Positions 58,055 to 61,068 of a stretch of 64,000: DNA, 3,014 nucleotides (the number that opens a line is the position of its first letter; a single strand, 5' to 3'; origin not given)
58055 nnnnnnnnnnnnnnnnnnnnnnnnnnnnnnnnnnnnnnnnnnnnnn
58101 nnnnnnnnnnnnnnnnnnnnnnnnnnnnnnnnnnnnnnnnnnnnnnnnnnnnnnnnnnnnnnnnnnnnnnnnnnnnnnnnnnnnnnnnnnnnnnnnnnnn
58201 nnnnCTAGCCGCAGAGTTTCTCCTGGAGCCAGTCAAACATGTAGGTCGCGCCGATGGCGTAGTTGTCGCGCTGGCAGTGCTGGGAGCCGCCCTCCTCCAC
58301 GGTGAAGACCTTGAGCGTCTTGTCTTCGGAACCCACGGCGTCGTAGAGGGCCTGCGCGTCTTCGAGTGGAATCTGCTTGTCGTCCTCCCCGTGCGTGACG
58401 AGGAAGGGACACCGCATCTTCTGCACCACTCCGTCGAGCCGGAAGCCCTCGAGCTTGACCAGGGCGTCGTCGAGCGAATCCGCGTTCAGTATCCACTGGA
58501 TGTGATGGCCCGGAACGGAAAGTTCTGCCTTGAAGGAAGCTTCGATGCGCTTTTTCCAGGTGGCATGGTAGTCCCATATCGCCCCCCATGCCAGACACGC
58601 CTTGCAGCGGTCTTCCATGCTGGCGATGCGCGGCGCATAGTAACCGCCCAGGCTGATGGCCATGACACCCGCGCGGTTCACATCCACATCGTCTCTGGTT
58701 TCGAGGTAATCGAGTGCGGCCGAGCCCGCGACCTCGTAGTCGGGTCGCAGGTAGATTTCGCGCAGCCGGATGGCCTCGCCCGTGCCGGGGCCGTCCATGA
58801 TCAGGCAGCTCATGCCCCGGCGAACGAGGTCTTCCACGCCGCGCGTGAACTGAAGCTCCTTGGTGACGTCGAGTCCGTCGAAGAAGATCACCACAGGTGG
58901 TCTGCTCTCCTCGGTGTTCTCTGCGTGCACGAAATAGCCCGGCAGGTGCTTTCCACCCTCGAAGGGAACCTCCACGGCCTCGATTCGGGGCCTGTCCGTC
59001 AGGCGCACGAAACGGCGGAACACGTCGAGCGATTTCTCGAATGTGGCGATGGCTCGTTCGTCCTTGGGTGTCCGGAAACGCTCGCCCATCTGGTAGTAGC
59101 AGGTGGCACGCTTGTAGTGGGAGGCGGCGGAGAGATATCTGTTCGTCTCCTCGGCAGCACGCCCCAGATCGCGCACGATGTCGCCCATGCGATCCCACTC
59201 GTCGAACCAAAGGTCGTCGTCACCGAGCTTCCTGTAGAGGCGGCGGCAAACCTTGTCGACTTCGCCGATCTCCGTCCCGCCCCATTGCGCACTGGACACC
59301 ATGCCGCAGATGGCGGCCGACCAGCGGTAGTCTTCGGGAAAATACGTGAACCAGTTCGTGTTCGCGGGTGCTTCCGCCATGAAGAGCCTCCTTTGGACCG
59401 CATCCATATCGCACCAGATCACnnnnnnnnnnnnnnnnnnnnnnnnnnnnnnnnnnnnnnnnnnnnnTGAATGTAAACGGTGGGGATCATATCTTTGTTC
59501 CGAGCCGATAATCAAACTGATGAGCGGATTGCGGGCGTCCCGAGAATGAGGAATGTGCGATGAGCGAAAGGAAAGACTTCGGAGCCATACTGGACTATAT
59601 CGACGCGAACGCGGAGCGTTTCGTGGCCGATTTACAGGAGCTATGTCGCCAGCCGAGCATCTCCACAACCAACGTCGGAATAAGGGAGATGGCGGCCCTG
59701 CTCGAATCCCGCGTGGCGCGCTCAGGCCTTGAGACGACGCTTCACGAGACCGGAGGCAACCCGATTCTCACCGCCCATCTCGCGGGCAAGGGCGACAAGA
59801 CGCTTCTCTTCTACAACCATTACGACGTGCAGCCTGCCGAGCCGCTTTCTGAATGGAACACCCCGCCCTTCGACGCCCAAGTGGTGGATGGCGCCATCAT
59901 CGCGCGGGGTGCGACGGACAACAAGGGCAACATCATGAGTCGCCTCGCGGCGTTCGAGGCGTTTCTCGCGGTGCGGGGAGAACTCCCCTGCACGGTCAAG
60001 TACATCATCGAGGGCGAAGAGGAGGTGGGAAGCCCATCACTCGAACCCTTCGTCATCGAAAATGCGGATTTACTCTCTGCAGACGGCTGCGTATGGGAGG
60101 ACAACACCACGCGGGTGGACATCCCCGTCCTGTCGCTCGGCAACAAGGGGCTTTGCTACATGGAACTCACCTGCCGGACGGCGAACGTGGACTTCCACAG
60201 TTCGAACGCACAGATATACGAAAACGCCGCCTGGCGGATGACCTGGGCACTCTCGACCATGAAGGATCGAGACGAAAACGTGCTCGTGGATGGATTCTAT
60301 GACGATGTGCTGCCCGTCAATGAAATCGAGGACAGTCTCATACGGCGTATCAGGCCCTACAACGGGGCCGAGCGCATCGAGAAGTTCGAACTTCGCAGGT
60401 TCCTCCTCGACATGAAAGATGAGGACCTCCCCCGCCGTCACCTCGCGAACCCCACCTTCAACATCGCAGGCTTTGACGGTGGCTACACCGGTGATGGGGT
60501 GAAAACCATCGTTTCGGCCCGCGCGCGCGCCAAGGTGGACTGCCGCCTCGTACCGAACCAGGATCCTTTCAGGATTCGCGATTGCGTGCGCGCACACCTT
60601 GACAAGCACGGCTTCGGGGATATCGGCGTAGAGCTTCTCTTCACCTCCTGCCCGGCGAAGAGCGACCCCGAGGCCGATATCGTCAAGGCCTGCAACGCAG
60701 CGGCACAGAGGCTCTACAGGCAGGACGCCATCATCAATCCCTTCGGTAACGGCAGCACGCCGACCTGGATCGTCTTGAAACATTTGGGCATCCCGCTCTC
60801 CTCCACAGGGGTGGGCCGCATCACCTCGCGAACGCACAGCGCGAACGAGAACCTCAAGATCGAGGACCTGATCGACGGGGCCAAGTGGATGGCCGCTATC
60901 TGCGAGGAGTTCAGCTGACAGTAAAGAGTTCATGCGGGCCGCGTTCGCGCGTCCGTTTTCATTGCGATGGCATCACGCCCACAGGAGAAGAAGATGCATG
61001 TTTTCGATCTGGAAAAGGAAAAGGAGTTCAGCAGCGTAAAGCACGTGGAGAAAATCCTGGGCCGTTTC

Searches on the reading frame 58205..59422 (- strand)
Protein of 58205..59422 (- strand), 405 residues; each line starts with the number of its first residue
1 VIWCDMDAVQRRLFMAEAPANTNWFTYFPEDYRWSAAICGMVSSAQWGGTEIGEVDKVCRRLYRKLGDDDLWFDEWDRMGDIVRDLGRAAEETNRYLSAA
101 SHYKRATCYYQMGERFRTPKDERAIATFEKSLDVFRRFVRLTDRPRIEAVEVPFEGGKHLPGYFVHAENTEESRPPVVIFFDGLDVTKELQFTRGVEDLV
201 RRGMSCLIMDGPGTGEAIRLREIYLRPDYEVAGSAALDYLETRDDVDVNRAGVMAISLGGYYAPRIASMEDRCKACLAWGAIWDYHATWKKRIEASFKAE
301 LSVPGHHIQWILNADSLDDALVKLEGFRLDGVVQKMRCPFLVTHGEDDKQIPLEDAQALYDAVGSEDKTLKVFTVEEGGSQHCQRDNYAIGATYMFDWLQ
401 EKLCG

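Call 28: search_protein_families(library=pfam, proteins=[window:58205-59422:-], max_evalue=0.0001)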
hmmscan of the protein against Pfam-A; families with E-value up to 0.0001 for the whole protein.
window:58205-59422:- (405 aa): 3 families
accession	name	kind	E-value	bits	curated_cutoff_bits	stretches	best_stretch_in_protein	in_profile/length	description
PF06500.17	FrsA-like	-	1.7e-09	37.4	22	1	72-404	97-414/414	Esterase FrsA-like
PF12146.15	Hydrolase_4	-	9.3e-09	35.4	27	1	333-373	187-227/239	Serine aminopeptidase, S33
PF00326.27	Peptidase_S9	-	2e-07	31.2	22.6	1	235-403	50-210/213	Prolyl oligopeptidase family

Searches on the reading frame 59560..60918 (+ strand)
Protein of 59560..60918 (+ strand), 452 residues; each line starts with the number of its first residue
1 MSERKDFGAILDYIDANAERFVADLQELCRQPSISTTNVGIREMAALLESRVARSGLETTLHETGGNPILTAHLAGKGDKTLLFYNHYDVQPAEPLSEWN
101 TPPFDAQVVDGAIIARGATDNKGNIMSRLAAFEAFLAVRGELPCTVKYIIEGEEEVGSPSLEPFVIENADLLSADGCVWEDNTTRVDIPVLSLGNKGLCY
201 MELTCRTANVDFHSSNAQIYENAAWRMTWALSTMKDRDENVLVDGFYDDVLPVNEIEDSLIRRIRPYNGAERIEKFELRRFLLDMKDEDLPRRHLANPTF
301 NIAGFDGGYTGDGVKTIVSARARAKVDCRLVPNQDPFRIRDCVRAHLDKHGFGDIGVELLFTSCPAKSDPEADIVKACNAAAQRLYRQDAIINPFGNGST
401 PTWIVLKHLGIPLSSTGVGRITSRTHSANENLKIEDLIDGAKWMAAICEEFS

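Call 28: search_protein_families(library=pfam, proteins=[window:59560-60918:+], max_evalue=0.0001)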
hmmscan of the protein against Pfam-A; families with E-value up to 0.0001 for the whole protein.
window:59560-60918:+ (452 aa): 2 families
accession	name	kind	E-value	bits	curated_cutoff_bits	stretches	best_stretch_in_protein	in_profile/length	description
PF01546.33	Peptidase_M20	-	2.2e-24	87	24.6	1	83-449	1-205/206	Peptidase family M20/M25/M40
PF07687.19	M20_dimer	-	1.8e-13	50.8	21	1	194-351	2-103/107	Peptidase dimerisation domain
